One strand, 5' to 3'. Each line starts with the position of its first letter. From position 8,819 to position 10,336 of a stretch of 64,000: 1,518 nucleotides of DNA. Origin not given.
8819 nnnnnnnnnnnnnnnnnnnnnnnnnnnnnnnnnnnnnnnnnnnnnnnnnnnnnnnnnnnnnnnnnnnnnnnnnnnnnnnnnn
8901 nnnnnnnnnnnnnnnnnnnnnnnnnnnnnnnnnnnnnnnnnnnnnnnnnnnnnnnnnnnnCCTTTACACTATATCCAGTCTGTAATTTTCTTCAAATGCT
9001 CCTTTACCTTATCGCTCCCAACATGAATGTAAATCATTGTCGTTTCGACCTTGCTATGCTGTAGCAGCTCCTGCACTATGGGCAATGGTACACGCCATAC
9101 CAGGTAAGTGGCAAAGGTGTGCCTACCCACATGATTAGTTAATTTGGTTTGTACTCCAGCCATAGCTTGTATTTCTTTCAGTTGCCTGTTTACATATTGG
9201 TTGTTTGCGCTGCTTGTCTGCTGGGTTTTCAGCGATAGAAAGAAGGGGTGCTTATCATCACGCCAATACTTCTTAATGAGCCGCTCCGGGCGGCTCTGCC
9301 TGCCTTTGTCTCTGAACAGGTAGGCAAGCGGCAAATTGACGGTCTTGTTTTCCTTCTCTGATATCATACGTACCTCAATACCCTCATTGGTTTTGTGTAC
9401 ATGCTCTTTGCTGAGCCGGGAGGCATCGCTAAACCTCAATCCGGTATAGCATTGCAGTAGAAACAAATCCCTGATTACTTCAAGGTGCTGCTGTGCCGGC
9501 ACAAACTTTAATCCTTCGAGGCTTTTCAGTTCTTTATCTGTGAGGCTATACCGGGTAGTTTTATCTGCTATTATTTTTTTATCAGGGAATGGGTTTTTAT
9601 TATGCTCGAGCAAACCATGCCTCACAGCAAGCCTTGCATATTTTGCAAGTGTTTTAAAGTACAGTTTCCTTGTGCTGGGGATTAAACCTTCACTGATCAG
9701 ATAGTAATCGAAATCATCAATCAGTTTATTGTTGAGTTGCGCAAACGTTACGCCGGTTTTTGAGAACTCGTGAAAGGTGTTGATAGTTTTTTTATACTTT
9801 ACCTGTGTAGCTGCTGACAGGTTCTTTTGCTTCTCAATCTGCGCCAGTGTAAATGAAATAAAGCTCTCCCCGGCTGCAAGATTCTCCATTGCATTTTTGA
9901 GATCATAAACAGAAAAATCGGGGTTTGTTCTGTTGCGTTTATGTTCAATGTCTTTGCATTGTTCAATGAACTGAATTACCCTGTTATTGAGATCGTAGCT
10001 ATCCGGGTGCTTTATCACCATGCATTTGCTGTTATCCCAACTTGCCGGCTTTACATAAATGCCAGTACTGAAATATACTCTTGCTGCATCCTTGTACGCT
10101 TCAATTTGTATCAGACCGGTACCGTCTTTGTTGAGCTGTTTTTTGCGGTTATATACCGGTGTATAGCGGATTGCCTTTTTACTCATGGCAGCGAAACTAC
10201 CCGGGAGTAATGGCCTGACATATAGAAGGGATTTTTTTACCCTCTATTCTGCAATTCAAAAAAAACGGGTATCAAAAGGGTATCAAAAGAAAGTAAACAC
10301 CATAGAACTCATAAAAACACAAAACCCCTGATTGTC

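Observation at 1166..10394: Candidate Bacteroidota phage satellite: a 9.2 kb int-repressor-xis-primase-ori island at ssrA with no packaging or conjugation genes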

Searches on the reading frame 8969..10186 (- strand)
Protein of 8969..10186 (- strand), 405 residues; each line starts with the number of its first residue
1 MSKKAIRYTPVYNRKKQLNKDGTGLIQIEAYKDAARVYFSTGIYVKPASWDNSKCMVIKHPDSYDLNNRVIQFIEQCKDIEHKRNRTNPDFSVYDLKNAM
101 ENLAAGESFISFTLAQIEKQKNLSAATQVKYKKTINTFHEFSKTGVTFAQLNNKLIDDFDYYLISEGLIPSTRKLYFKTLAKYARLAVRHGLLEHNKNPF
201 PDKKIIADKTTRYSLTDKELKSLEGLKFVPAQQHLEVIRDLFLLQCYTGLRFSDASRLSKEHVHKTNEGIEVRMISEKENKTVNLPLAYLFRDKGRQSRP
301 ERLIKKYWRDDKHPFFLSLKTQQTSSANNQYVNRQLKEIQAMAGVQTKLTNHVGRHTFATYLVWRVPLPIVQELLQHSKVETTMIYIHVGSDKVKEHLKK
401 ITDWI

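Call 7: search_protein_families(library=pfam, max_evalue=0.01, proteins=[window:8969-10186:-])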
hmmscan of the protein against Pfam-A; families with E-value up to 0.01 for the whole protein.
window:8969-10186:- (405 aa): 4 families
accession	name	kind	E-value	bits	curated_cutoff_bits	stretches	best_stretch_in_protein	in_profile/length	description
PF00589.27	Phage_integrase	-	4.6e-19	69.3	27.1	1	232-389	18-168/172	Phage integrase family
PF13102.12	Phage_int_SAM_5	-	5.3e-15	56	22.3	1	108-204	1-97/98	Phage integrase SAM-like domain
PF17293.8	Arm-DNA-bind_5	-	6.1e-15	55.9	22.6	1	11-93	1-83/87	Arm DNA-binding domain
PF02899.23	Phage_int_SAM_1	-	0.0026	18.4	22.3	0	115-190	6-82/83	Phage integrase, N-terminal SAM-like domain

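Call 8: search_protein_families(library=phrogs, max_evalue=0.01, proteins=[window:8969-10186:-])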
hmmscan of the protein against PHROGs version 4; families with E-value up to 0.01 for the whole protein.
window:8969-10186:- (405 aa): 5 families
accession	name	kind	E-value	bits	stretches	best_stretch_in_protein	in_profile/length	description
phrog_1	-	integration and excision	3.4e-33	116.8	1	119-405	177-451/611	integrase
phrog_216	-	integration and excision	7.5e-27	95.2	1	171-403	13-238/301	integrase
phrog_7269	-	integration and excision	2.7e-07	31.4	1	326-398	7-78/89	integrase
phrog_7685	-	integration and excision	3.9e-07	30.9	1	305-402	142-236/240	integrase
phrog_23271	-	unknown function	0.00043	21.2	1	346-391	6-52/67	-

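Call 9: search_protein_families(library=ncbifam, max_evalue=0.01, proteins=[window:8969-10186:-])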
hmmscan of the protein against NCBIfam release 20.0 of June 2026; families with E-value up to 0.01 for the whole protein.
window:8969-10186:- (405 aa): 9 families
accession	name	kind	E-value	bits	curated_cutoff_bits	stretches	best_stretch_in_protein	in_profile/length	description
NF040815.2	recomb_XerA_Arch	equivalog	1.4e-24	87.1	220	1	119-396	8-261/263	site-specific tyrosine recombinase/integron integrase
TIGR02225.1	recomb_XerD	equivalog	8.8e-23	81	329.6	1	115-400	5-285/290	site-specific tyrosine recombinase XerD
TIGR02224.1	recomb_XerC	equivalog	8.4e-22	77.9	335.15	1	115-397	5-285/295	tyrosine recombinase XerC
NF001399.0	PRK00283.1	subfamily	3.5e-20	72.5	279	1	110-399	9-293/300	tyrosine recombinase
TIGR02249.1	integrase_gron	subfamily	1.6e-12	47.4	265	1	328-390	238-301/315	integron integrase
NF003462.0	PRK05084.1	equivalog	1e-09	37.6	267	1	247-402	206-357/360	tyrosine recombinase XerS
NF002331.0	PRK01287.1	subfamily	4.6e-08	32.4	371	1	237-395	161-318/365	site-specific tyrosine recombinase XerC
NF011946.0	PRK15417.1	equivalog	4e-07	29.5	435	1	329-390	254-316/337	integron integrase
NF047926.1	integrase_GmtZ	equivalog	0.00028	19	600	1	278-400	354-481/784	gamma-mobile-trio integrase GmtZ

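Call 43: list_cluster_members(proteins=[window:8969-10186:-, window:8349-8960:+, window:7998-8285:-, window:7774-7998:-, window:7042-7557:-, window:6590-6883:-, window:2418-3101:-, window:1982-2254:-, window:1537-1998:-, window:1274-1513:-])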
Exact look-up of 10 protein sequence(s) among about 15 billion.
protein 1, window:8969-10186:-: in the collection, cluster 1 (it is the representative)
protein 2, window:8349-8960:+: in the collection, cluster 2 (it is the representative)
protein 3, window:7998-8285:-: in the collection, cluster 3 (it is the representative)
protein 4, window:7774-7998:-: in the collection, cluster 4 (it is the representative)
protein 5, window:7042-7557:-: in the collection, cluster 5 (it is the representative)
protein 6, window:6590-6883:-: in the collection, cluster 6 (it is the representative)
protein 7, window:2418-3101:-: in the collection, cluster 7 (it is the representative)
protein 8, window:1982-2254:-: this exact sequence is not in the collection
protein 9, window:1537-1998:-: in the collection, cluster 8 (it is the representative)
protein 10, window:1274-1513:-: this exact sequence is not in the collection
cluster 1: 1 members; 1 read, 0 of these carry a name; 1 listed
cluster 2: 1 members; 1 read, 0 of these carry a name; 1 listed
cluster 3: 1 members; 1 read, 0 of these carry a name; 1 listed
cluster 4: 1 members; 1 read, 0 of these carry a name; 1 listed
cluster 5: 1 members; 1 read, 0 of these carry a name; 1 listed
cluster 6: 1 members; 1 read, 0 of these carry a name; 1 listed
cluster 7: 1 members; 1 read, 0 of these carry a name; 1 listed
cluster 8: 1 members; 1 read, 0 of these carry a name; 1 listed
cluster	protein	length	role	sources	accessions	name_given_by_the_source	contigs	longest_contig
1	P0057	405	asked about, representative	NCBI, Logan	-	-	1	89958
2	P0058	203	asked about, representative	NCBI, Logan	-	-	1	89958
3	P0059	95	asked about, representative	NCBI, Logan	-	-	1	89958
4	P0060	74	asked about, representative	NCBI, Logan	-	-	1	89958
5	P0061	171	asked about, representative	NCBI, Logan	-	-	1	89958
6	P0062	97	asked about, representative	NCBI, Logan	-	-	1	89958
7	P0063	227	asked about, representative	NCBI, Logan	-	-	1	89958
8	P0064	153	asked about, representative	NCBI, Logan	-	-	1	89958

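Call 65: search_protein_families(library=pfam, alignment_id=A2, max_evalue=1)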
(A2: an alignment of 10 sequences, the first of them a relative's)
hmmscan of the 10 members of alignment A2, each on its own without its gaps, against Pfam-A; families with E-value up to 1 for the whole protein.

A. member 1, P0063 (227 aa): 0 families

B. families by the number of members that match (of 10 scanned): 15 families
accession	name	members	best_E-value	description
PF21983.2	NikA-like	2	1.9e-06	Mobilization protein NikA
PF25443.1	ANG-1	2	0.015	ANG-1-like domain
PF12441.14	CopG_antitoxin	2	0.11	CopG antitoxin of type II toxin-antitoxin system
PF07610.17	DUF1573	1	0.0069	Protein of unknown function (DUF1573)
PF08681.18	TacA1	1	0.013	Antitoxin TacA 1-like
PF23528.1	Microp_apicomplexa_15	1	0.028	Apicomplexa microprotein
PF17082.10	Spc29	1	0.036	Spindle Pole Component 29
PF06330.16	TRI5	1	0.043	Trichodiene synthase (TRI5)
PF17835.6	NOG1_N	1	0.045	NOG1 N-terminal helical domain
PF03359.18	GKAP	1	0.081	Guanylate-kinase-associated protein (GKAP) protein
PF16888.10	YwqH-like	1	0.085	YwqH-like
PF05190.23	MutS_IV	1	0.13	MutS family domain IV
PF22798.2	DUF5817_CT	1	0.18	DUF5817, C-terminal domain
PF24551.1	SH3_Rv0428c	1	0.2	Probable histone acetyltransferase Rv0428c SH3 domain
PF13207.12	AAA_17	1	0.33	AAA domain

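Call 66: predict_structure(alignment_id=A2)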
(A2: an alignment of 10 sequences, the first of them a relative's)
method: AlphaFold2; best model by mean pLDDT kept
length: 227 residues; sequences in the alignment: 10
mean_pLDDT: 59.8   pTM: 0.35
mean pLDDT of the five models: 59.8, 58.8, 56.4, 53.8, 51.2
residues with pLDDT >= 90: 0; 70-90: 90; 50-70: 44; < 50: 93
segments of 3 or more residues with pLDDT < 50: 1-28, 66-76, 89-112, 203-227
pLDDT, mean of each block of 10 residues (from residue 1): 41 41 45 70 80 71 49 46 48 38 36 58 79 85 78 77 74 83 83 68 47 39 32
secondary structure, 60 per line:
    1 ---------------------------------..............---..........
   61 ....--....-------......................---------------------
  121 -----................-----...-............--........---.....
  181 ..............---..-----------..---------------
elements in order: H34-47 H51-64 H67-70 H78-99 H126-141 H151-162 H165-172 H176-194

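Call 70: fold_search(model_id=the predicted structure, library=pdb)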
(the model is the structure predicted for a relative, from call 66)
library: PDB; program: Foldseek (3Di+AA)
matches with E <= 10: 18; with E <= 0.001: 0
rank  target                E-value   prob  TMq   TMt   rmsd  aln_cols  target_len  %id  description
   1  6q6e_MODEL_1_A        1.9e+00  0.04  0.13  0.14  19.8       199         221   12  Structural and functional insights into the condensin ATPase cycle (released 2019-07-03)
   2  3wyo_B                2.5e+00  0.04  0.13  0.17  15.0       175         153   14  Heterodimeric myoglobin formed by domain swapping (released 2014-11-19)
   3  8jze_h                3.4e+00  0.06  0.16  0.25  18.2       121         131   16  PSI-AcpPCI supercomplex from Symbiodinium (released 2024-02-28)
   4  2c0k_B                4.6e+00  0.03  0.14  0.19  16.7       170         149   10  The structure of hemoglobin from the botfly Gasterophilus intestinalis (released 2005-11-09)
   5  5zx2_F                4.6e+00  0.02  0.14  0.16  20.5       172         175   12  Mycobacterium tuberculosis RNA polymerase transcription initiation complex with ECF sigma factor sigma H and 7nt RNA (released 2019-03-20)
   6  6gyg_B                5.1e+00  0.18  0.18  0.60   6.6        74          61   16  X-ray structure of the apo form of the establishement gene regulator Reg576 of the G+ plasmid p576 (released 2018-10-17)
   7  4v6b_Bj               5.1e+00  0.02  0.14  0.18  17.0       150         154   16  Crystal structure of human ferritin Phe167SerfsX26 mutant. (released 2014-07-09)
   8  8jw0_h                7.3e+00  0.03  0.15  0.23  19.2       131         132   18  PSI-AcpPCI supercomplex from Amphidinium carterae (released 2024-02-28)
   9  1b28_MODEL_1_A        7.7e+00  0.28  0.17  0.65   1.8        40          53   18  ARC REPRESSOR MYL MUTANT FROM SALMONELLA BACTERIOPHAGE P22 (released 1999-11-03)
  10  7d0j_2                7.7e+00  0.01  0.13  0.14  19.2       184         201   15  Photosystem I-LHCI-LHCII of Chlamydomonas reinhardtii (released 2021-03-03)
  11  8jjr_r                8.2e+00  0.02  0.13  0.19  19.1       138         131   13  Cryo-EM structure of Symbiodinium photosystem I (released 2024-05-15)
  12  7vp3_J                8.7e+00  0.18  0.16  0.56   4.2        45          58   24  Structure of a transcription factor and DNA complex (released 2022-10-19)
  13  6rxb_A                8.7e+00  0.02  0.19  0.23  15.9       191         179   10  Crystal structure of TetR-Q116A from Acinetobacter baumannii AYE in complex with minocycline (released 2020-07-15)
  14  7vp3_I                9.2e+00  0.18  0.16  0.56   4.0        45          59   24  Structure of a transcription factor and DNA complex (released 2022-10-19)
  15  8cih_A                9.2e+00  0.02  0.13  0.15  20.6       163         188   12  Structure of FL CINP (released 2024-02-21)
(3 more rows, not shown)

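Call 80: find_related_loci(query=A2, collection=viral_contigs, flank=10000)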
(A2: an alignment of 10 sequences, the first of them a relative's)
Query A2 (227 aa) in viral_contigs; peptide patterns used: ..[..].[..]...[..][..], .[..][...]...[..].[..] (x = any residue, [..] = any of these).
184 stretches matched a pattern, but none encodes a relative of the query by tblastn (E <= 1e-3).

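Call 81: find_related_loci(query=window:8969-10186:-, collection=viral_contigs, flank=10000)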
Query window:8969-10186:- (405 aa) in viral_contigs; peptide patterns used: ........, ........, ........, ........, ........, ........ (x = any residue, [..] = any of these).
7 stretches matched a pattern; 6 encode a relative of the query (tblastn E <= 1e-3); 6 distinct loci.
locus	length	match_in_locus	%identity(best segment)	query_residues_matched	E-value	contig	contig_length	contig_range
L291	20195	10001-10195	46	332-394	7e-9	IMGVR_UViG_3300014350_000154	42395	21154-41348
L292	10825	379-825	26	239-395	9e-8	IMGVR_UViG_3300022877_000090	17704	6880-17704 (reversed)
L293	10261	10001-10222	36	332-403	2e-7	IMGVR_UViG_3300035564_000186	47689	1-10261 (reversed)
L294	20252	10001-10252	30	304-388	1e-6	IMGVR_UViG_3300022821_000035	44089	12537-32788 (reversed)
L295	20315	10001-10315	33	303-402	1e-5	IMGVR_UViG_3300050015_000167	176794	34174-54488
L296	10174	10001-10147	41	352-399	8e-5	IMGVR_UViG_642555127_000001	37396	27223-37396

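Call 92: fold_search(model_id=the predicted structure, library=viral)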
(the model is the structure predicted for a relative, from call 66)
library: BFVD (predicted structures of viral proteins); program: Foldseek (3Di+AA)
matches with E <= 10: 82; with E <= 0.001: 0
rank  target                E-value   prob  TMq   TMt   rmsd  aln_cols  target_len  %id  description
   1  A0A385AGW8            7.2e-01  0.25  0.19  0.41  17.2        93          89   19  Uncharacterized protein [Methanobacterium virus Drs3]
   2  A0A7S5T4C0            1.5e+00  0.08  0.20  0.17  17.1       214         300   11  (no name in the UniProt tables at hand)
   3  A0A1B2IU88            1.5e+00  0.04  0.14  0.07  28.1       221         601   12  ATPase-dependent protease [Ranavirus maximus]
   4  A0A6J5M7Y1            1.7e+00  0.04  0.14  0.09  20.5       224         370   13  Uncharacterized protein [uncultured Caudovirales phage]
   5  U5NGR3                1.9e+00  0.05  0.16  0.15  22.2       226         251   10  (no name in the UniProt tables at hand)
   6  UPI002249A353         1.9e+00  0.02  0.11  0.11  28.2       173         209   16  (no name look-up for this kind of identifier)
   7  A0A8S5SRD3            2.1e+00  0.02  0.11  0.10  27.4       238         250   12  Uncharacterized protein [Siphoviridae sp. ctLdn10]
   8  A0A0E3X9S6            2.2e+00  0.06  0.14  0.10  24.1       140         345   17  Uncharacterized protein [Gordonia phage Gmala1]
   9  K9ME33                2.5e+00  0.05  0.16  0.12  16.7       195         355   14  (no name in the UniProt tables at hand)
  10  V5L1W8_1              2.6e+00  0.03  0.14  0.05  24.2       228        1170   16  Gp1 [Picalivirus D]
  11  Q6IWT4                2.8e+00  0.10  0.17  0.34   6.6        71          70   15  (no name in the UniProt tables at hand)
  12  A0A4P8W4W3            2.8e+00  0.08  0.20  0.31  19.4       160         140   12  (no name in the UniProt tables at hand)
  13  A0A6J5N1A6            2.8e+00  0.02  0.10  0.10  25.4       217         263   12  Uncharacterized protein [uncultured Caudovirales phage]
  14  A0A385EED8            3.2e+00  0.05  0.13  0.26  17.2       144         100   13  Uncharacterized protein [Caulobacter phage CcrBL9]
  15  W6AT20                3.2e+00  0.04  0.17  0.20  22.6       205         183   12  (no name in the UniProt tables at hand)
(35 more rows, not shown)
